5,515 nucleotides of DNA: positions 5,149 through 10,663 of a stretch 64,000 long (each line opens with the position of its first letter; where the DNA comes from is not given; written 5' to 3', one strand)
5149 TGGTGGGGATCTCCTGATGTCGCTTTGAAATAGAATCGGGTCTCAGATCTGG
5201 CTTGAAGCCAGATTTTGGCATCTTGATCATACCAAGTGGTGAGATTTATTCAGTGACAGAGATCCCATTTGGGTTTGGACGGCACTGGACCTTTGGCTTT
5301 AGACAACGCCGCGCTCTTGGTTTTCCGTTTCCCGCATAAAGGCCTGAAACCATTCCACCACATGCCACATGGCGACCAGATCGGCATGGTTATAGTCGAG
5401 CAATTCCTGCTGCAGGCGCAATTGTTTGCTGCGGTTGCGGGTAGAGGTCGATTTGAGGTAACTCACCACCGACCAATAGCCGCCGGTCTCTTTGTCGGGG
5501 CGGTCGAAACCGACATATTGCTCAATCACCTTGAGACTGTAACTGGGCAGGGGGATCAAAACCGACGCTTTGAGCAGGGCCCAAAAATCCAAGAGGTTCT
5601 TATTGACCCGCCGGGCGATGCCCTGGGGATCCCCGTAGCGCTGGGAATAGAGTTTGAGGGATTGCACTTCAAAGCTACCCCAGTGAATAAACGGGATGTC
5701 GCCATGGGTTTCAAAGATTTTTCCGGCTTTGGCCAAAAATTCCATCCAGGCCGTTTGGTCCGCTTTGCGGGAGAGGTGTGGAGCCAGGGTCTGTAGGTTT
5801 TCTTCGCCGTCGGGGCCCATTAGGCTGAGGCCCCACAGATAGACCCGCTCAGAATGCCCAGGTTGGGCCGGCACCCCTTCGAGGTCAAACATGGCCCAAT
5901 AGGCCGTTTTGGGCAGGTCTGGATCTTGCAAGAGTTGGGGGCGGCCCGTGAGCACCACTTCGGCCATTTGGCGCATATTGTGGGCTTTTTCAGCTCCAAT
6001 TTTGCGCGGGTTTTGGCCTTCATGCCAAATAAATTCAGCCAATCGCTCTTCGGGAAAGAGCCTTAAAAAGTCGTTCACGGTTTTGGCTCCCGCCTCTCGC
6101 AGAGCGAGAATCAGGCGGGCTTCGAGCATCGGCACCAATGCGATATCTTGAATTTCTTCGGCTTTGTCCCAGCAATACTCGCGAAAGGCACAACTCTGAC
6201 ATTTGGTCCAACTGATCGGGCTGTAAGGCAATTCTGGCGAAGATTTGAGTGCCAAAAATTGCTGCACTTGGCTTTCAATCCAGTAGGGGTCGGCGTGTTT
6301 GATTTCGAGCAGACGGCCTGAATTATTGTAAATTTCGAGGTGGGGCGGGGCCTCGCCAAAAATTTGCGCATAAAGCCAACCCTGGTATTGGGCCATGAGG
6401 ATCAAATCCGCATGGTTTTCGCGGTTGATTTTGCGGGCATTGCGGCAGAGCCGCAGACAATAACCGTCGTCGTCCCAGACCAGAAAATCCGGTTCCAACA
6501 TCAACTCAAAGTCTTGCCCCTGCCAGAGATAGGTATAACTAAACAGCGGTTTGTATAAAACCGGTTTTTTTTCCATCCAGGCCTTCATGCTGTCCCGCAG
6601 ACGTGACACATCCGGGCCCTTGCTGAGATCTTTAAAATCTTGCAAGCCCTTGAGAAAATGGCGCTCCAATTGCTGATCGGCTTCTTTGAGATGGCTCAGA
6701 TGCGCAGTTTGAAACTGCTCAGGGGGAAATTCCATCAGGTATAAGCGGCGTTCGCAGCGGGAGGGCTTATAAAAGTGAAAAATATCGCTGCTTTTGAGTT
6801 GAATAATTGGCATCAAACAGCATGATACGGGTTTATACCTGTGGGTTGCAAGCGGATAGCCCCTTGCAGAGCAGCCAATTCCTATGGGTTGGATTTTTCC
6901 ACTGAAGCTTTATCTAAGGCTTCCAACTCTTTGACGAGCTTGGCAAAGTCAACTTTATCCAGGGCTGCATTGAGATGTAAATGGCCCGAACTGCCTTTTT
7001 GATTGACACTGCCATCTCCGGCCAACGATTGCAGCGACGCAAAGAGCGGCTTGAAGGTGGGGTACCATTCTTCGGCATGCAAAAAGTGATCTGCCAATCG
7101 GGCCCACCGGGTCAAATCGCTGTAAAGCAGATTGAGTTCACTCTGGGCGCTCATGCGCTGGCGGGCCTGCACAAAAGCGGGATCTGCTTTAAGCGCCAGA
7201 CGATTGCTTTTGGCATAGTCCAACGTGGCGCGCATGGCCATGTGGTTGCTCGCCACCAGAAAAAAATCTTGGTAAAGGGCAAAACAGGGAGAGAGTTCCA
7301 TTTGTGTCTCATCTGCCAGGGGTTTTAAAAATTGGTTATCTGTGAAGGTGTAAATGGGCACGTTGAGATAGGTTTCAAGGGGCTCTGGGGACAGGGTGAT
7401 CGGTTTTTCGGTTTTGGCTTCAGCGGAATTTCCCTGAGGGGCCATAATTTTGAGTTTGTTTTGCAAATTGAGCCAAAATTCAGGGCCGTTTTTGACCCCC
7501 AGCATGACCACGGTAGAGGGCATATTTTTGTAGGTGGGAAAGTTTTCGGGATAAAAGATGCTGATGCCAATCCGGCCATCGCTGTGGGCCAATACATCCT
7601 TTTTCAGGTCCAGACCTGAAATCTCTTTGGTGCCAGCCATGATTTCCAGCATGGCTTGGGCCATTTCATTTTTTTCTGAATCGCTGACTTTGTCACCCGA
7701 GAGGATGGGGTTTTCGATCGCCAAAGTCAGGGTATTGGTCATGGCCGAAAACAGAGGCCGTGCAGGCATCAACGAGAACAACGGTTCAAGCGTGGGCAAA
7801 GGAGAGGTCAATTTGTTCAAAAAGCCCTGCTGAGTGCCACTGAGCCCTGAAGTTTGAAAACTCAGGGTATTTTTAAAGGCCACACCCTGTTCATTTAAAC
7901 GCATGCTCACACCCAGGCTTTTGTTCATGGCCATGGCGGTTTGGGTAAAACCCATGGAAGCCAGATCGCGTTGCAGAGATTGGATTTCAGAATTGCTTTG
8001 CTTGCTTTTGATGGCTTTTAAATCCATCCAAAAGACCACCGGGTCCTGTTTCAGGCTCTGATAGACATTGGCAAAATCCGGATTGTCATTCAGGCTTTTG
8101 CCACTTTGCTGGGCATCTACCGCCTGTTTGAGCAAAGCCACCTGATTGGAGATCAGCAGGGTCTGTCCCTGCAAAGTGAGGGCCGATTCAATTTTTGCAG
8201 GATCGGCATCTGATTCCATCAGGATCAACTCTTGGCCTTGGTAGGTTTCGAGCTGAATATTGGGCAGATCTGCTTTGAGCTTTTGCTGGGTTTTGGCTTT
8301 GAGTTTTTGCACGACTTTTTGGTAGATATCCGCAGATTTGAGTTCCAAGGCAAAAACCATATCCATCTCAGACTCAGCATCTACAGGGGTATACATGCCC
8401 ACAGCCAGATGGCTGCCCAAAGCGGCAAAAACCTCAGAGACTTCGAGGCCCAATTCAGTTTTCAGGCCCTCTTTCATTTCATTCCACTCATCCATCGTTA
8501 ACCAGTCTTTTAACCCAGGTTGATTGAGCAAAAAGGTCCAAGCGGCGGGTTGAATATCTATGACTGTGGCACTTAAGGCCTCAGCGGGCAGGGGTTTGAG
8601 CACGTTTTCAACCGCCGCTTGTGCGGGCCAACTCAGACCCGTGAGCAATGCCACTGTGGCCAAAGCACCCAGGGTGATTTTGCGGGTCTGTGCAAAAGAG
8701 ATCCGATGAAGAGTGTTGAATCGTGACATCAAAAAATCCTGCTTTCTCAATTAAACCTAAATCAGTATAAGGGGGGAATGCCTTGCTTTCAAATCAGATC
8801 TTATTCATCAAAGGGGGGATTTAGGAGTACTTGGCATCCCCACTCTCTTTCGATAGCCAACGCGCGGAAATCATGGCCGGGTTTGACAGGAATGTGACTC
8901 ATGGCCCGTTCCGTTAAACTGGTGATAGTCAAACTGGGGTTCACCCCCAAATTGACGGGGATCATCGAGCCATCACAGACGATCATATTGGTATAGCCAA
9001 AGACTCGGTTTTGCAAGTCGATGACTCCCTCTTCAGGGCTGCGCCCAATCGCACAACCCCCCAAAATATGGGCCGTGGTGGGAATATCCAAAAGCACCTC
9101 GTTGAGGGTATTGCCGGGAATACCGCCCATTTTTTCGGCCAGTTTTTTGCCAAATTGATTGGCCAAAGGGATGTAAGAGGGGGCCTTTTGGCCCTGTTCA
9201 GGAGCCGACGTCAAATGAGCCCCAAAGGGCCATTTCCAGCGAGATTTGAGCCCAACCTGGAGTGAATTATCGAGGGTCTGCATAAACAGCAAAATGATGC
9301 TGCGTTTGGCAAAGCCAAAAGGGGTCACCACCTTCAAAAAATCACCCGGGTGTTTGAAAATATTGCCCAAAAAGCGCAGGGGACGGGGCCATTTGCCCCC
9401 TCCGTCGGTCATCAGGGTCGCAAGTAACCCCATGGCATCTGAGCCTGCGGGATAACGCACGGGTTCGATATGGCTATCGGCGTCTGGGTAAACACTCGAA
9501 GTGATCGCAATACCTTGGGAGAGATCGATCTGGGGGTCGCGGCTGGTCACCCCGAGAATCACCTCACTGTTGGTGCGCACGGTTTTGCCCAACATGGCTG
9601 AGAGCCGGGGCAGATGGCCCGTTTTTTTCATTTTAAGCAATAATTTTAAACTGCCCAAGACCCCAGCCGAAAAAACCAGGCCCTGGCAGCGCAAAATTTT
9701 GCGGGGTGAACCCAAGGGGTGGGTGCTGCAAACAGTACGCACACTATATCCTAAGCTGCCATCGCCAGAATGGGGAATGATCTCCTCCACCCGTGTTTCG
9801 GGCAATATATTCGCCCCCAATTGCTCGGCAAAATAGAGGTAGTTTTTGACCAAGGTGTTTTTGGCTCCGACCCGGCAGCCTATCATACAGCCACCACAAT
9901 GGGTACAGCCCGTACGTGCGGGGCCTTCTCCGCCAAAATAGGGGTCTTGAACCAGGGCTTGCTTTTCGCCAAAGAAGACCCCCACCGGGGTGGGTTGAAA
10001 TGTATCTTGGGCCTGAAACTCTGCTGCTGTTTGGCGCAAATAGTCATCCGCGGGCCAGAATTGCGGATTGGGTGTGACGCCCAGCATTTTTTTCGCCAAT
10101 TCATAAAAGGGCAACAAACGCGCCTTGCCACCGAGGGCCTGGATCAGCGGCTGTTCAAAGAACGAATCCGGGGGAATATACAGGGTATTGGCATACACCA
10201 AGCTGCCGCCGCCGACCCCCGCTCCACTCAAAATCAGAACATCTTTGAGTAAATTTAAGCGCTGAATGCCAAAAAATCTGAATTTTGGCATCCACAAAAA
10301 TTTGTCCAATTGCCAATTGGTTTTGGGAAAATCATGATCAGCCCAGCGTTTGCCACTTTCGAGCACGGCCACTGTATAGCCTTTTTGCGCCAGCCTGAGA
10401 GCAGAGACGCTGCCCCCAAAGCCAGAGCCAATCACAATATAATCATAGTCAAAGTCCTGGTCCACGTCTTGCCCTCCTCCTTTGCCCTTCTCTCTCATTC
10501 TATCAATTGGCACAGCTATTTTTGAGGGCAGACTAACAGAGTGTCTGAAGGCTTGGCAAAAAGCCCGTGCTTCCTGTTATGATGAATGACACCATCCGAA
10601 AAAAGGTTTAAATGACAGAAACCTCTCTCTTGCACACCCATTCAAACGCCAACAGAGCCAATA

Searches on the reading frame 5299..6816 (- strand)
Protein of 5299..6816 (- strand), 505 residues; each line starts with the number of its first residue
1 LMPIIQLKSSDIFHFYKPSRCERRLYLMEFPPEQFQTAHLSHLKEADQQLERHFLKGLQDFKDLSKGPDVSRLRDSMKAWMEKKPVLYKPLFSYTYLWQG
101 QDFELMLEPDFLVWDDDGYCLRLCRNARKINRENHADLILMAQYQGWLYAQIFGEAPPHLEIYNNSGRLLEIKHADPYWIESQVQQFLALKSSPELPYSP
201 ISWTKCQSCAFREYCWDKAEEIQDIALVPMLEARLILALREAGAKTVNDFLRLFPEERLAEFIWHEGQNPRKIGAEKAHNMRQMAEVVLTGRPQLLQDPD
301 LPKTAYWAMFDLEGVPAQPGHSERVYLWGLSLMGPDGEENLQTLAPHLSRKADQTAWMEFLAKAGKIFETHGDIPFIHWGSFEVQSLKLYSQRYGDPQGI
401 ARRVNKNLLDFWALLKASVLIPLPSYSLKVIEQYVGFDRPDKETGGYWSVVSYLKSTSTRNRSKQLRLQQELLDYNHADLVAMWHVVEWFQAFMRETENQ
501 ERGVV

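Call 101: search_protein_families(library=pfam, proteins=[window:5299-6816:-], max_evalue=0.0001)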
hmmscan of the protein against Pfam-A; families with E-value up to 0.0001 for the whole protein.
window:5299-6816:- (505 aa): 1 family
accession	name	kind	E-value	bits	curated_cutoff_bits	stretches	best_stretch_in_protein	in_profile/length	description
PF13482.12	RNase_H_2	-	9.6e-16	58.6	22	1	309-490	2-164/165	RNase_H superfamily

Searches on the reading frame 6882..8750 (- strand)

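Call 101: search_protein_families(library=pfam, proteins=[window:6882-8750:-], max_evalue=0.0001)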
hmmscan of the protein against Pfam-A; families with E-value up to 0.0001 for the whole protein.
window:6882-8750:- (622 aa): 1 family
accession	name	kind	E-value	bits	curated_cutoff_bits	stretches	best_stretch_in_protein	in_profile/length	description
PF11832.13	DUF3352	-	4.4e-24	85.4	26.8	1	51-408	38-370/536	Protein of unknown function (DUF3352)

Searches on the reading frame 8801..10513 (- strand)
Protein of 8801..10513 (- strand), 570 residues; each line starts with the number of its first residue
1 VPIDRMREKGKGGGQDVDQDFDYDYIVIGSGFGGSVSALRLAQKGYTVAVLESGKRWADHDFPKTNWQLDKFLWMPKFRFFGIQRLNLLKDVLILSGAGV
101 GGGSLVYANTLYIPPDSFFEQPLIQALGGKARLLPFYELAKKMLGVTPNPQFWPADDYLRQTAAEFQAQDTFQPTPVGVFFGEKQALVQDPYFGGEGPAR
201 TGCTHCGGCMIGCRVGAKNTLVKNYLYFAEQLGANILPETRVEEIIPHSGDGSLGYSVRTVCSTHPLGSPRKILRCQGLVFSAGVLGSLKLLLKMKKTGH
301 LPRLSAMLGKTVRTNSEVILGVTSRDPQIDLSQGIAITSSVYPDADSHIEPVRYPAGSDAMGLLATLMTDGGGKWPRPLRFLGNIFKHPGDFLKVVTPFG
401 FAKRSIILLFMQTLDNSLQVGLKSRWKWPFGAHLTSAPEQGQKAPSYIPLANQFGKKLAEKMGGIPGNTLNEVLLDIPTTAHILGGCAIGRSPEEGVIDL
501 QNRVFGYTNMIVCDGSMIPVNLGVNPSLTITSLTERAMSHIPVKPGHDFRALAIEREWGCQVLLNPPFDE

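Call 101: search_protein_families(library=pfam, proteins=[window:8801-10513:-], max_evalue=0.0001)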
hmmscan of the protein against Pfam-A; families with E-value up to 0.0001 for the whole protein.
window:8801-10513:- (570 aa): 6 families
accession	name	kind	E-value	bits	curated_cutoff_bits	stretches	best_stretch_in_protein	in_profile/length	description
PF05199.19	GMC_oxred_C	-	1.9e-14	54.8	24.6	1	477-533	82-138/139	GMC oxidoreductase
PF00732.25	GMC_oxred_N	-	7.5e-09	36.1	23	1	201-293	109-198/218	GMC oxidoreductase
PF01266.30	DAO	-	3.4e-07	30.6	27.9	0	24-58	1-35/353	FAD dependent oxidoreductase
PF13450.12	NAD_binding_8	-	4.1e-05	24.2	21.9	0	27-56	1-30/68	NAD(P)-binding Rossmann-like domain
PF07992.20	Pyr_redox_2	-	4.1e-05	23.6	26.1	0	23-58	1-36/291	Pyridine nucleotide-disulphide oxidoreductase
PF00890.30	FAD_binding_2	-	4.1e-05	23.4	20.4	0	24-55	1-32/414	FAD binding domain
